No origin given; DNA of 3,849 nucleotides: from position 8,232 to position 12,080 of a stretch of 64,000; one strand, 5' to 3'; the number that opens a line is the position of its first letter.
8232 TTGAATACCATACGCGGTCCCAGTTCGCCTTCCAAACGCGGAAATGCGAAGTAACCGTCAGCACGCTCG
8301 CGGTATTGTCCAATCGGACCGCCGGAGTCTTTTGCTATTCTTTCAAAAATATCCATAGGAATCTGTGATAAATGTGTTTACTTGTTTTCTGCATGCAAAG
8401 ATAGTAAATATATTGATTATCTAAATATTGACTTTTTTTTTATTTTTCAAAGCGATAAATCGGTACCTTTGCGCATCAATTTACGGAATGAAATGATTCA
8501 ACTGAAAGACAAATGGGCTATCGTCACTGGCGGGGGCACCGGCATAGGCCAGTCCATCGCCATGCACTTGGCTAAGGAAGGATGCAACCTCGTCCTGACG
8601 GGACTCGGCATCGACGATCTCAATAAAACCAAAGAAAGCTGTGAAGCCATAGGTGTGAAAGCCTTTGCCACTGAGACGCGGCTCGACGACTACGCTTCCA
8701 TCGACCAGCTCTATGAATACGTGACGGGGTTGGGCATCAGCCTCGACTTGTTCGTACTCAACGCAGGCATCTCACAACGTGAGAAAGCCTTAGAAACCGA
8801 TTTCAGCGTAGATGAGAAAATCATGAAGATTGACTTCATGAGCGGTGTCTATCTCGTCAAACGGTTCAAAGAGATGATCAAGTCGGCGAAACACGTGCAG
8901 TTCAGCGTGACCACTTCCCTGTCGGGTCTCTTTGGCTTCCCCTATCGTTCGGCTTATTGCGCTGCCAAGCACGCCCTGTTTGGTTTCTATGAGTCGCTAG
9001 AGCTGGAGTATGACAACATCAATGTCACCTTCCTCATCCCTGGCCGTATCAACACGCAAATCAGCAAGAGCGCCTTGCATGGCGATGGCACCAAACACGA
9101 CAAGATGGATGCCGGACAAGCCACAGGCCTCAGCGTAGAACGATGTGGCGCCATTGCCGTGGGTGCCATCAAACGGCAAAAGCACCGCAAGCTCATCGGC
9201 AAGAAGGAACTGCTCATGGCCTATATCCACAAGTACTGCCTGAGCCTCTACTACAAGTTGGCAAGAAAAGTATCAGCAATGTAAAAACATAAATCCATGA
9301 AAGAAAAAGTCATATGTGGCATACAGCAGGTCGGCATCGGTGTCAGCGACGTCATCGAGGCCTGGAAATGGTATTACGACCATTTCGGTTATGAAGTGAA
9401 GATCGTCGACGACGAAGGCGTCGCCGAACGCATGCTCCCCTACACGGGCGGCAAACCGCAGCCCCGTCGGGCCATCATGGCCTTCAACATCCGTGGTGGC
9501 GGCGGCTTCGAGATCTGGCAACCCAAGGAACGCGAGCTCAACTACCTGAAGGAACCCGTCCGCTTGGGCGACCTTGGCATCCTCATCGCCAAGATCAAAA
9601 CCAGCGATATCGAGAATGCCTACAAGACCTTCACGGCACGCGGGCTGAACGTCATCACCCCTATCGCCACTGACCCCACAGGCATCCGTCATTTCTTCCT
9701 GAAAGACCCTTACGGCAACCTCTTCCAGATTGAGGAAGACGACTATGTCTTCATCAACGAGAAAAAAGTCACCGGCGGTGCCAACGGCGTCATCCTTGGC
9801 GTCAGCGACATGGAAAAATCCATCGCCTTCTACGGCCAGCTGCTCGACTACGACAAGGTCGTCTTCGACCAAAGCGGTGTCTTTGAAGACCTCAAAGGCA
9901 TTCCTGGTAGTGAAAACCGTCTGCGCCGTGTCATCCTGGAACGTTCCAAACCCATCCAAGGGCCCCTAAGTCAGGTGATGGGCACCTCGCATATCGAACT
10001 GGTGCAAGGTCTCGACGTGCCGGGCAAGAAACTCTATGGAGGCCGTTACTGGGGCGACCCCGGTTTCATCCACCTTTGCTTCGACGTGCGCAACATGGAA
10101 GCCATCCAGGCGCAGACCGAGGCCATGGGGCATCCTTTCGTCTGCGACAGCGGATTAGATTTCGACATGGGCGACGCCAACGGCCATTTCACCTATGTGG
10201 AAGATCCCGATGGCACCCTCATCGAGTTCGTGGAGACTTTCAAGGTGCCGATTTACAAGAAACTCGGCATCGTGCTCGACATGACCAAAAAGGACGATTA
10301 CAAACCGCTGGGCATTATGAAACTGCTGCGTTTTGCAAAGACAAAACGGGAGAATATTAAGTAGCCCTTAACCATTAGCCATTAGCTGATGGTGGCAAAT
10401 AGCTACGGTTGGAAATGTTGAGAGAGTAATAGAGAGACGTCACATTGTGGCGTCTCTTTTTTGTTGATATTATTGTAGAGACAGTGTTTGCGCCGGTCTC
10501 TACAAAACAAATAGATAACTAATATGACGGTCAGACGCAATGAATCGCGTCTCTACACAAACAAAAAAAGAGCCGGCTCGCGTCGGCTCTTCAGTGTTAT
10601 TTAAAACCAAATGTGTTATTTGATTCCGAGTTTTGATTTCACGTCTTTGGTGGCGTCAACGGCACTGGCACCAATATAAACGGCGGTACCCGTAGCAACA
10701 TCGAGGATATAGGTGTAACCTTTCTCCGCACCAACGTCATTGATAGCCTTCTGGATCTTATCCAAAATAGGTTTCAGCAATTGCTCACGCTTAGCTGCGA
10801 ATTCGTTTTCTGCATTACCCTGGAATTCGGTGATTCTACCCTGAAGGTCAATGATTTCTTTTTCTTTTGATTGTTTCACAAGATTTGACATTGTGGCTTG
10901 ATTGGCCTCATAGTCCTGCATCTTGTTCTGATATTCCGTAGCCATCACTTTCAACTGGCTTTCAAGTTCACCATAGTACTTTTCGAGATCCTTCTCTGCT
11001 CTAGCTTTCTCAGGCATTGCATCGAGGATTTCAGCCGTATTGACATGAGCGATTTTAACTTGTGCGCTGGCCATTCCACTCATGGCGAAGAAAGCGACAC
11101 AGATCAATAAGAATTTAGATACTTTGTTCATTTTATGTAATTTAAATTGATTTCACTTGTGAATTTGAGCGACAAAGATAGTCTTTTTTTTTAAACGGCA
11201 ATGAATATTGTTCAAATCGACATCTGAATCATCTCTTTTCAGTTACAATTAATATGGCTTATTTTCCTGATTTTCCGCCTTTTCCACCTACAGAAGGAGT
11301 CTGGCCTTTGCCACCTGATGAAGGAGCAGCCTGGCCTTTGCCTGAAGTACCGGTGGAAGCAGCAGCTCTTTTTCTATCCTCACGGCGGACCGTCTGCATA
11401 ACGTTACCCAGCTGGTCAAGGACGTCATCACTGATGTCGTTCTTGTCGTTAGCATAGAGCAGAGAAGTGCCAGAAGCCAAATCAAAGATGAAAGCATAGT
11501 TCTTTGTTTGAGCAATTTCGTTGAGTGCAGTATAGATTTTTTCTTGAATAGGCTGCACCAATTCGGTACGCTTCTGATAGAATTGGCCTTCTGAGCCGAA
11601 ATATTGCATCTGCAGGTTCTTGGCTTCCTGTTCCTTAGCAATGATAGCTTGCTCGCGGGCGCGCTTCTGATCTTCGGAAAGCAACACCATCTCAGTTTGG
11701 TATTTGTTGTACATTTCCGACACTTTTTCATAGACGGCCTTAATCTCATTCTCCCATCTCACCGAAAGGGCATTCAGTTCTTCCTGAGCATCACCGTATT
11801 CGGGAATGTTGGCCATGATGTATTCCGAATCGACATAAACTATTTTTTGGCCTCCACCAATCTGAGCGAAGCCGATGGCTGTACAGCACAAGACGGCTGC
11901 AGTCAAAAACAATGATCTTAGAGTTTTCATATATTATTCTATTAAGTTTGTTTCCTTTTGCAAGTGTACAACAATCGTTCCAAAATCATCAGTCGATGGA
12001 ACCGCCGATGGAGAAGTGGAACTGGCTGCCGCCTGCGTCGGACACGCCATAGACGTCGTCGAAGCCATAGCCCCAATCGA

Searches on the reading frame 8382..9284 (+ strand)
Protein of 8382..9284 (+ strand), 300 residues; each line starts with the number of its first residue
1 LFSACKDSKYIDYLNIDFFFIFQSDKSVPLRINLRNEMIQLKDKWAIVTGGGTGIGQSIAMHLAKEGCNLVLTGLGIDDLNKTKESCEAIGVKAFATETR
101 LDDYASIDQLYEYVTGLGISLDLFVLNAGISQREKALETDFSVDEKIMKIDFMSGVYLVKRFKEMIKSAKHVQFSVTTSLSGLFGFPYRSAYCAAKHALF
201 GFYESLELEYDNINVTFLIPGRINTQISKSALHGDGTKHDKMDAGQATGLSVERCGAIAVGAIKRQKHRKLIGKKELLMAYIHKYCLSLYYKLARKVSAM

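Call 60: search_protein_families(library=pfam, proteins=[window:8382-9284:+], max_evalue=0.0001)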
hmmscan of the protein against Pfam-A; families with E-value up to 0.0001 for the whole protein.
window:8382-9284:+ (300 aa): 3 families
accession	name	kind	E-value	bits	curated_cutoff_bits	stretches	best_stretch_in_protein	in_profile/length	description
PF00106.31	adh_short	-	2.8e-33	115.5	26.6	1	44-231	1-190/195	short chain dehydrogenase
PF13561.12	adh_short_C2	-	1.7e-21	77.3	27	1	53-242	6-194/236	Enoyl-(Acyl carrier protein) reductase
PF08659.16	KR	-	1.5e-07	31.9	22.6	1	47-204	4-161/180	KR domain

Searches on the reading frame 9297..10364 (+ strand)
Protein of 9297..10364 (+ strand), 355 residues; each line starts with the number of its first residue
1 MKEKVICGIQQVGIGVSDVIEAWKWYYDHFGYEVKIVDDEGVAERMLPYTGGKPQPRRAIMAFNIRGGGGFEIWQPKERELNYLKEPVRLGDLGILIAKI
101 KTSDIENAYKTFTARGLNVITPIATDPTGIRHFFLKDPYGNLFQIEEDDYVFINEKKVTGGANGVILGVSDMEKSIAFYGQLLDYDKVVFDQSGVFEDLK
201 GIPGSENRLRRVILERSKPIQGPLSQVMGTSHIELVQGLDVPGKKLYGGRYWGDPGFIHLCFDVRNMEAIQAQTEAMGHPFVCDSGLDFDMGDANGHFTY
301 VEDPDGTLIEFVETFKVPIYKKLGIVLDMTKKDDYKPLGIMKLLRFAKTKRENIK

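Call 60: search_protein_families(library=pfam, proteins=[window:9297-10364:+], max_evalue=0.0001)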
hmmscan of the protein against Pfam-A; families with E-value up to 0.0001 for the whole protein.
window:9297-10364:+ (355 aa): 2 families
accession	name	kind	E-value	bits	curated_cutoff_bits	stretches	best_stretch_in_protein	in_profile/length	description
PF00903.31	Glyoxalase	-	2.5e-17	63.8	20.6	2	8-145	1-121/121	Glyoxalase/Bleomycin resistance protein/Dioxygenase superfamily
PF13669.12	Glyoxalase_4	-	5.4e-10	40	27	1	167-284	5-96/109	Glyoxalase/Bleomycin resistance protein/Dioxygenase superfamily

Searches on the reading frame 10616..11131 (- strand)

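Call 61: search_protein_families(library=pfam, proteins=[window:10616-11131:-], max_evalue=0.0001)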
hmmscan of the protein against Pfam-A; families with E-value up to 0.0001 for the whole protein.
window:10616-11131:- (171 aa): 2 families
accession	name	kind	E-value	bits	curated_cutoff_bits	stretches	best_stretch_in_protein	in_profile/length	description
PF03938.19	OmpH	-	9.3e-35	120.3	32.4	1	26-168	1-141/141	Outer membrane protein (OmpH-like)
PF14863.12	Alkyl_sulf_dimr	-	4.1e-05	24.4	26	1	38-129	10-98/139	Alkyl sulfatase dimerisation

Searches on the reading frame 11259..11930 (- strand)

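Call 61: search_protein_families(library=pfam, proteins=[window:11259-11930:-], max_evalue=0.0001)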
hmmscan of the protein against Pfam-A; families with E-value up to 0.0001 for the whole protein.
window:11259-11930:- (223 aa): 1 family
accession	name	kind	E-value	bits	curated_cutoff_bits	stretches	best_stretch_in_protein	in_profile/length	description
PF03938.19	OmpH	-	7.9e-36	123.8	32.4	1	29-174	1-141/141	Outer membrane protein (OmpH-like)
